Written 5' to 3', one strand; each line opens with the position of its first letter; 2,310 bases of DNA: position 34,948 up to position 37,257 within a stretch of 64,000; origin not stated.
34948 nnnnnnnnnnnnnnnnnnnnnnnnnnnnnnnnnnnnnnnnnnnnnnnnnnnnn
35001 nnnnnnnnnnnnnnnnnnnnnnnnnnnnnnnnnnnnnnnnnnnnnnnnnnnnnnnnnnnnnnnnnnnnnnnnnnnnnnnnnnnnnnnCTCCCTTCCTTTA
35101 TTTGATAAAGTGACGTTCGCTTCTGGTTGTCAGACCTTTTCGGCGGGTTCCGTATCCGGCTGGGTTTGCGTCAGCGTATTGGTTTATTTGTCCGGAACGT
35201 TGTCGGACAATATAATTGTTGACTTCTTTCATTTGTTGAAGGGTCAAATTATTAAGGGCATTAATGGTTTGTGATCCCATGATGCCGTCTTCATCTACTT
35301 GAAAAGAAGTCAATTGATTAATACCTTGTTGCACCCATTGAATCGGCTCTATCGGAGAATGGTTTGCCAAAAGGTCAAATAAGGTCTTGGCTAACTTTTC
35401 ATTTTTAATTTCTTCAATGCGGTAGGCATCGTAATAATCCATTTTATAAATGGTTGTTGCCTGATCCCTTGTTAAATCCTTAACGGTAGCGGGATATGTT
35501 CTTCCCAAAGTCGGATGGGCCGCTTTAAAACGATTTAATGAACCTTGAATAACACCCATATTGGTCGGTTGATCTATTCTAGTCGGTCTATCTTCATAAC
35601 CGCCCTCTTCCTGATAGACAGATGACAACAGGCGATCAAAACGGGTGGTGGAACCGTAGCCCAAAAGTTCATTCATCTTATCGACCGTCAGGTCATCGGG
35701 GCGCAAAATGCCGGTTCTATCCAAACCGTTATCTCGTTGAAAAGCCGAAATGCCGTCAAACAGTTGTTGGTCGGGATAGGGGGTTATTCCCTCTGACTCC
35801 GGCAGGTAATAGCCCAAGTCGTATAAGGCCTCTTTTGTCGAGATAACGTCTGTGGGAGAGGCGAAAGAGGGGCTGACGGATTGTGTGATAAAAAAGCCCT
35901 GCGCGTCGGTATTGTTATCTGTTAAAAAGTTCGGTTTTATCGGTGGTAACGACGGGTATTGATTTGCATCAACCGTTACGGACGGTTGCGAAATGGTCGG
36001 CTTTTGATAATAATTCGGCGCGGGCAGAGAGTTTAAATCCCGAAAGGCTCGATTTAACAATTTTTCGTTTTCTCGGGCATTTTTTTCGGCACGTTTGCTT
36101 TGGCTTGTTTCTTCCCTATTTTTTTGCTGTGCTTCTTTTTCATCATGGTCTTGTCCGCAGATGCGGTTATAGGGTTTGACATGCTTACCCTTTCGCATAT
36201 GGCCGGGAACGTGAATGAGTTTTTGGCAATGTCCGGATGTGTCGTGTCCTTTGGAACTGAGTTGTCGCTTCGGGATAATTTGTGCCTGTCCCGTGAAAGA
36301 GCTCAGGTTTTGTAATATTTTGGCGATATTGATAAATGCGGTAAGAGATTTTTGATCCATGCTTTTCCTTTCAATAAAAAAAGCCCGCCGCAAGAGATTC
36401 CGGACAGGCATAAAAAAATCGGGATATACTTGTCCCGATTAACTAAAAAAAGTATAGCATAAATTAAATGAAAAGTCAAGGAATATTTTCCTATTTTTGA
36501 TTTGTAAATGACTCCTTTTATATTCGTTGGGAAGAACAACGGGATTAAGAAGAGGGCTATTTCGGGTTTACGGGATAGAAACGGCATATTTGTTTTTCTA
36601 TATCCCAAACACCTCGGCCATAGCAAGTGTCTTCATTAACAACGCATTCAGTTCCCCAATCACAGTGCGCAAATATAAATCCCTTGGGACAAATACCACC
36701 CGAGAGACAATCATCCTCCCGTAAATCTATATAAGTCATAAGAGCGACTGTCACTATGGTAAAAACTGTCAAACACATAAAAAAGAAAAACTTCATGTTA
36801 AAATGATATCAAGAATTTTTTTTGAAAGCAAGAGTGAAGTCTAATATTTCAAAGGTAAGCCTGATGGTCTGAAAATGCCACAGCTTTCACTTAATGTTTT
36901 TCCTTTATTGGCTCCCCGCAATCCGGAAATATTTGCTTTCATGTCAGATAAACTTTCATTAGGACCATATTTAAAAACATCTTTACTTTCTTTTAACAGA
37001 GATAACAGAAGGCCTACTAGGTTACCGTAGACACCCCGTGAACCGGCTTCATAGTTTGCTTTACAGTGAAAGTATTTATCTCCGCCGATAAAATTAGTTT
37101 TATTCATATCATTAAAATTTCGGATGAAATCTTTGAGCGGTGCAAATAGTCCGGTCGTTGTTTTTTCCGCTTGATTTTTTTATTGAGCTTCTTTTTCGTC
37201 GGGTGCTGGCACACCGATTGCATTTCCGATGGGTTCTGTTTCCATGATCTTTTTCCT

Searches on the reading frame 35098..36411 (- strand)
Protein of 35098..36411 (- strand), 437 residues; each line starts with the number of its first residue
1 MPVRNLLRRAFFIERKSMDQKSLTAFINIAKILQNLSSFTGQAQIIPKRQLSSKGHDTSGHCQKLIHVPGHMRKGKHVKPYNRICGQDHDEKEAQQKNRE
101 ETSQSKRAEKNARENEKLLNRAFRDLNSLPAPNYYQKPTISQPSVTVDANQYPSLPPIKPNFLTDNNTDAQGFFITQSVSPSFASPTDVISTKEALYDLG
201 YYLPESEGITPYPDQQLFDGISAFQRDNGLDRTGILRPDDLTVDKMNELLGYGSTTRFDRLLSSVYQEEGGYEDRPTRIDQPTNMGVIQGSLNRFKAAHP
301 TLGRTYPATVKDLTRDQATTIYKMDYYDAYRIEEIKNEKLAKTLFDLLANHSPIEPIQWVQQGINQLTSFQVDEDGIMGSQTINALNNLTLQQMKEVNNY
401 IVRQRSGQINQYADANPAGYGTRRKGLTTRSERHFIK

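Call 4: search_protein_families(library=pfam, proteins=[window:35098-36411:-], max_evalue=0.1)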
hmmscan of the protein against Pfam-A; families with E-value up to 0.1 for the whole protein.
window:35098-36411:- (437 aa): 3 families
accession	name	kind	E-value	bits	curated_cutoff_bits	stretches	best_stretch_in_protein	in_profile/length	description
PF05838.17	Glyco_hydro_108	-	2.8e-13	50.6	21.2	1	264-351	3-84/85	Glycosyl hydrolase 108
PF01471.23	PG_binding_1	-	1.1e-09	38.7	23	1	187-236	3-49/57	Putative peptidoglycan binding domain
PF09374.15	PG_binding_3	-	0.021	15.5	24.6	1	356-392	2-36/76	Predicted Peptidoglycan domain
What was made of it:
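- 35098..36360 (-): ToxA: a 420-aa toxin made of the N-terminal module (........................), a charged linker, PG_binding_1, the GH108 catalytic domain (EEGGYED) and PG_binding_3 with the type-2 tail. Pfam (call 4).
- Checked: The intact gene (35098-36360, minus strand) matches Glyco_hydro_108 (50.6 bits against a cut-off of 21.2) and PG_binding_1 (call 4).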

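Call 8: search_protein_families(library=ncbifam, proteins=[window:35098-36411:-], max_evalue=0.1)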
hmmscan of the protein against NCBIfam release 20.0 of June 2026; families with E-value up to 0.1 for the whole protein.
window:35098-36411:- (437 aa): 3 families
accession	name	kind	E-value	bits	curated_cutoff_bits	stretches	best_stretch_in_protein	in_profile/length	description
NF040573.1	holin_dep_muram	equivalog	2.4e-15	56.8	240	1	262-424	5-166/200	holin-associated N-acetylmuramidase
TIGR02869.1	spore_SleB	equivalog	0.031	14.1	236.5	0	187-239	14-63/201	spore cortex-lytic enzyme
TIGR03979.1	His_Ser_Rich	equivalog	0.05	13.6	121.65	0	186-242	131-184/190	His-Xaa-Ser repeat protein HxsA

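Call 17: find_homologous_proteins(query=window:35098-36354:-, max_evalue=0.001)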
Query window:35098-36354:- (418 aa): 14 proteins with E <= 0.001 among 2422 candidates.
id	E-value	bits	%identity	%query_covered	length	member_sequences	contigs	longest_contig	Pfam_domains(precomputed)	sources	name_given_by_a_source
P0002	1.2e-268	909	96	100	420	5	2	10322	PF05838.18,PF01471.24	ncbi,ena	-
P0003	1.3e-257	872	92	100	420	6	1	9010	PF05838.18,PF01471.24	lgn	-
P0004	3.1e-241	818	87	100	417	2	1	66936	PF09374.16,PF05838.18,PF01471.24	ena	-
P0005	6.8e-147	508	92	60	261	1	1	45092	PF01471.24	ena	-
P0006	3.5e-44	170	51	43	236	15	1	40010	PF05838.18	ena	-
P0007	1.9e-25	108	40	38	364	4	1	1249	PF05838.18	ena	-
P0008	6.2e-21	93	39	32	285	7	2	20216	PF09374.16,PF05838.18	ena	-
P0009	1.7e-20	92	34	36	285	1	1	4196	PF09374.16,PF05838.18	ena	-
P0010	1.2e-19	89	28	49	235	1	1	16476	PF05838.18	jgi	jgi:lysozyme family protein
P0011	2.9e-18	84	51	19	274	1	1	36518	-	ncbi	-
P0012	6.8e-18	83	74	13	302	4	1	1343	-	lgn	-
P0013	1.7e-17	82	34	37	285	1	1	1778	PF05838.18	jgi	jgi:hypothetical protein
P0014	3.0e-16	78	34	38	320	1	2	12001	PF05838.18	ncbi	-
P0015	1.5e-15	75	73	12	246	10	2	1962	PF10908.14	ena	-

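Call 19: find_encoding_contigs(protein=P0002, flank=6000, max_places=4)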
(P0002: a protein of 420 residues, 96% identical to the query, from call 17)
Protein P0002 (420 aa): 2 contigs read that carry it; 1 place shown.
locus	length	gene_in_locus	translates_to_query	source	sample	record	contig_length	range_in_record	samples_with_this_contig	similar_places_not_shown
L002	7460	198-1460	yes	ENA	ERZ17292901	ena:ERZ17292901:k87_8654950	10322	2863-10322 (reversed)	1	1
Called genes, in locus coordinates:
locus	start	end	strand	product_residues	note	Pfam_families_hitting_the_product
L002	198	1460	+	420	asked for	PF01471:PG_binding_1 (weak), PF05838:Glyco_hydro_108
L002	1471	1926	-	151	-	-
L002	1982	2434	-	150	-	-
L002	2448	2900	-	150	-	-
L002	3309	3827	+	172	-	-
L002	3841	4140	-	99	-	-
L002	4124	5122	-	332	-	PF00924:MS_channel_2nd, PF21082:MS_channel_3rd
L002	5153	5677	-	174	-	PF02559:CarD_TRCF_RID, PF21095:CarD_C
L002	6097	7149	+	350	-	-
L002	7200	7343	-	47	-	-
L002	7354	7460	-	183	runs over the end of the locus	PF02834:LigT_PEase, PF10469:AKAP7_NLS (weak), PF13563:2_5_RNA_ligase2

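Call 20: find_encoding_contigs(protein=P0004, flank=8000, max_places=3)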
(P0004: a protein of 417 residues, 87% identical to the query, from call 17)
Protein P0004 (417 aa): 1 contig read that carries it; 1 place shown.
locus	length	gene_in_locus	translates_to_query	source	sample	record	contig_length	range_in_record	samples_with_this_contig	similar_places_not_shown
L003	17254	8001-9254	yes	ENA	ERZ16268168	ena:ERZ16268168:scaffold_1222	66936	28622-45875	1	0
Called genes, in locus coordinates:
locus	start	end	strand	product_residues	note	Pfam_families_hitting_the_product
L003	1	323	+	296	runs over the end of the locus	-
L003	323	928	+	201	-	PF02698:DUF218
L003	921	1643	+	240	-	PF01553:Acyltransferase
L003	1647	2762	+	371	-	PF03702:AnmK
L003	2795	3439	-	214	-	-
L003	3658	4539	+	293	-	-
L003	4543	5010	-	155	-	-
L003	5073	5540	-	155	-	-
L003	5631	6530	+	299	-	-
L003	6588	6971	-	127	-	-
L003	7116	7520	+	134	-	PF00277:SAA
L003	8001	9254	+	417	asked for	PF01471:PG_binding_1 (weak), PF05838:Glyco_hydro_108, PF09374:PG_binding_3 (weak)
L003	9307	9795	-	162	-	-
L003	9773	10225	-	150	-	-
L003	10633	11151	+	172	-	-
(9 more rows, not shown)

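Call 21: find_encoding_contigs(protein=P0006, flank=8000, max_places=3)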
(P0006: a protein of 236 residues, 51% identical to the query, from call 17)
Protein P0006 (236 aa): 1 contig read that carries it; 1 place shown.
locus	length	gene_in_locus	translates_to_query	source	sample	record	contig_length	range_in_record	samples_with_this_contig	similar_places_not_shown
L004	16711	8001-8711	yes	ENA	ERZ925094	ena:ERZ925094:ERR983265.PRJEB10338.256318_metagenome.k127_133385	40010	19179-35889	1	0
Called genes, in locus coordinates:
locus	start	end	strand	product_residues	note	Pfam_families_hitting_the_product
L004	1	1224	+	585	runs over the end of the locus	PF07244:POTRA (faint), PF08479:POTRA_2, PF03865:ShlB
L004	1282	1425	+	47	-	-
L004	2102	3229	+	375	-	-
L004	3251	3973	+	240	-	PF00145:DNA_methylase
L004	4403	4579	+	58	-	-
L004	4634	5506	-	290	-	PF07505:DUF5131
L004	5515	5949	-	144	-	PF02082:Rrf2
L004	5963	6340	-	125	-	PF07883:Cupin_2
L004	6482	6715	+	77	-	-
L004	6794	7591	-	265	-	PF03372:Exo_endo_phos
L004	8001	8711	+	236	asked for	PF05838:Glyco_hydro_108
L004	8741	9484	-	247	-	-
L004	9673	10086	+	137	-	PF13384:HTH_23 (faint)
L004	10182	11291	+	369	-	PF00364:Biotin_lipoyl (faint), PF25919:BSH_CusB (faint), PF25917:BSH_RND, PF25973:BSH_CzcB, PF25984:BSH_YknX (faint), PF25885:HH_EMRA (weak), PF25967:RND-MFP_C (weak), PF25989:YknX_C (weak)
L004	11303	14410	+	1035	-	PF00873:ACR_tran, PF03176:MMPL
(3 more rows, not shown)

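Call 63: find_encoding_contigs(protein=P0003, flank=6000, max_places=4)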
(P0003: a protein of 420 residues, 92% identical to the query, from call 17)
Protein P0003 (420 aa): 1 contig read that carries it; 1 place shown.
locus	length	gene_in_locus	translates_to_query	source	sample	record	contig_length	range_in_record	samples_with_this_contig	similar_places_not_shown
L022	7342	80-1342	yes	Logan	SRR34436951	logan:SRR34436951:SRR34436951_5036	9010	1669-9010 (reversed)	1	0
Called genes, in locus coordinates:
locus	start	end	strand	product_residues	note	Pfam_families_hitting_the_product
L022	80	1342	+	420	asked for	PF01471:PG_binding_1 (weak), PF05838:Glyco_hydro_108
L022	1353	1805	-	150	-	-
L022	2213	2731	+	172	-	-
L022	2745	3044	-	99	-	-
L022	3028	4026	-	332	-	PF00924:MS_channel_2nd, PF21082:MS_channel_3rd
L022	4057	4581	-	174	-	PF02559:CarD_TRCF_RID, PF21095:CarD_C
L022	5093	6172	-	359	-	PF02016:Peptidase_S66, PF17676:Peptidase_S66C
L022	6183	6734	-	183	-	PF02834:LigT_PEase, PF10469:AKAP7_NLS (weak), PF13563:2_5_RNA_ligase2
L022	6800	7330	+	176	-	PF01327:Pep_deformylase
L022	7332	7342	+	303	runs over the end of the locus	PF00551:Formyl_trans_N, PF02911:Formyl_trans_C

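Call 64: find_encoding_contigs(protein=P0005, flank=6000, max_places=4)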
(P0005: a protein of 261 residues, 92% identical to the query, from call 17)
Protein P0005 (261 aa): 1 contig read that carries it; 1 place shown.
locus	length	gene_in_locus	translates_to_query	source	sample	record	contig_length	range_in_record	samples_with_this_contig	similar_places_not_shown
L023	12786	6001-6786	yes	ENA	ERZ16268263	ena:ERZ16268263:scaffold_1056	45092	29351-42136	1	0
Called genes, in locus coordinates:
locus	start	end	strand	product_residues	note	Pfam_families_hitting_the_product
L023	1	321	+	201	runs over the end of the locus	PF02698:DUF218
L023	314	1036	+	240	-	PF01553:Acyltransferase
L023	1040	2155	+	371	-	PF03702:AnmK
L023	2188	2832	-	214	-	-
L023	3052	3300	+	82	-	-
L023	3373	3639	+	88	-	PF00277:SAA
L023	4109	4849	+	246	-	PF10908:Tlde1_dom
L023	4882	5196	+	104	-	-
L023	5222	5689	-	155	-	-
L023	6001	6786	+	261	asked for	PF01471:PG_binding_1 (weak)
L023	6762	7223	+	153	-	PF05838:Glyco_hydro_108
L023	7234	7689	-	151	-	-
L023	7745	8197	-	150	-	-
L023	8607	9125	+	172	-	-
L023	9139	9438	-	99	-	-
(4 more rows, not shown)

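Call 69: search_solved_structures(query=P0012, max_evalue=1)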
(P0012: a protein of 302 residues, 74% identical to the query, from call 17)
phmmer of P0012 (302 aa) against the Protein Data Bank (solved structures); distinct sequences matched with E-value up to 1: 0.
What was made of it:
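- Tried and rejected: A PDB sequence search found nothing (call 69).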

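Call 70: search_solved_structures(query=window:35098-36354:-, max_evalue=0.01)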
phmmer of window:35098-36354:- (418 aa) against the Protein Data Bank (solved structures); distinct sequences matched with E-value up to 0.01: 5.
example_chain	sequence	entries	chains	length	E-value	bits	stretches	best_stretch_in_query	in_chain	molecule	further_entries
7dnp_A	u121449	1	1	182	7.7e-08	35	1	239-373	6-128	Secretion activator protein, hypothetical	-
2is5_A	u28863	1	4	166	1.4e-07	34.1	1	236-371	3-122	Hypothetical protein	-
2ikb_A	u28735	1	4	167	2.1e-07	33.6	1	237-371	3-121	Hypothetical protein NMB1012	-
6v40_A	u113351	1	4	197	2.5e-07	33.3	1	234-383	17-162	PG_binding_3 domain-containing protein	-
6v3z_A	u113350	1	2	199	0.00012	24.4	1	239-370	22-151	Sen1395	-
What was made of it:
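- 35098..36360 (-): Matches to the solved GH108 structures 7DNP, 2IS5, 2IKB and TtsA 6V40 (call 70).
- On Glycoside hydrolase family 108 (PF05838) with PG_binding_3 (PF09374): It also matches the solved GH108 structures 7DNP, 2IS5, 2IKB and 6V40 (call 70).
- Closest known: TtsA/Sen1395 GH108 muramidases. Same: The architecture is the same: a GH108 catalytic domain followed by PG_binding_3 (call 70).
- The stretch of ToxA aligned to TtsA ends just before the tail (call 70). The closest solved relatives include TtsA (call 70).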

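Call 72: search_protein_families(library=phrogs, proteins=[window:35098-36354:-, P0012], max_evalue=0.01)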
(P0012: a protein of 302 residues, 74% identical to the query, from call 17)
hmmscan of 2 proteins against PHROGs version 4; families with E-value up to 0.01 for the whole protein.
window:35098-36354:- (418 aa): 2 families
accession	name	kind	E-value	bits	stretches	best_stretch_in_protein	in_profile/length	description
phrog_315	-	lysis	2.2e-23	83.7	1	232-387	328-462/677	endolysin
phrog_12853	-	unknown function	7.9e-13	50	1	238-368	2-130/131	-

P0012 (302 aa): 0 families
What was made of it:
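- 35098..36360 (-): PHROG endolysin match (call 72).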

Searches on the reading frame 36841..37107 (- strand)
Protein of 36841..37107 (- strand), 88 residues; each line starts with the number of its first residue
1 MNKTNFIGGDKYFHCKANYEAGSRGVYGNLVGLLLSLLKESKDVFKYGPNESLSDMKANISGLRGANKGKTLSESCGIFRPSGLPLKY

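Call 4: search_protein_families(library=pfam, proteins=[window:36841-37107:-], max_evalue=0.1)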
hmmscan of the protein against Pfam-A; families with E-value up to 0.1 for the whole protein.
window:36841-37107:- (88 aa): 1 family
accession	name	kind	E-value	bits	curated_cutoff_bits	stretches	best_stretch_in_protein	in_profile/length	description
PF00277.23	SAA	-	5.3e-14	52.9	30.8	1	1-88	21-102/102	Serum amyloid A protein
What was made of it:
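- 36557..37245 (-): ToxB (36841-37245): a short N-terminal module plus an SAA-like domain, with an internal stop at about 37180-37182. A 79-aa Cys-rich secreted protein gene lies downstream on the same strand (36557-36796). Pfam SAA, E 5e-14 (call 4).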

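Call 8: search_protein_families(library=ncbifam, proteins=[window:36841-37107:-], max_evalue=0.1)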
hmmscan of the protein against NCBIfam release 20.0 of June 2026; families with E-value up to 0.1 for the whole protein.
window:36841-37107:- (88 aa): 0 families

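Call 72: search_protein_families(library=phrogs, proteins=[window:36841-37107:-], max_evalue=0.01)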
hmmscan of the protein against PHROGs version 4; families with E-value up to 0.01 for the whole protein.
window:36841-37107:- (88 aa): 0 families
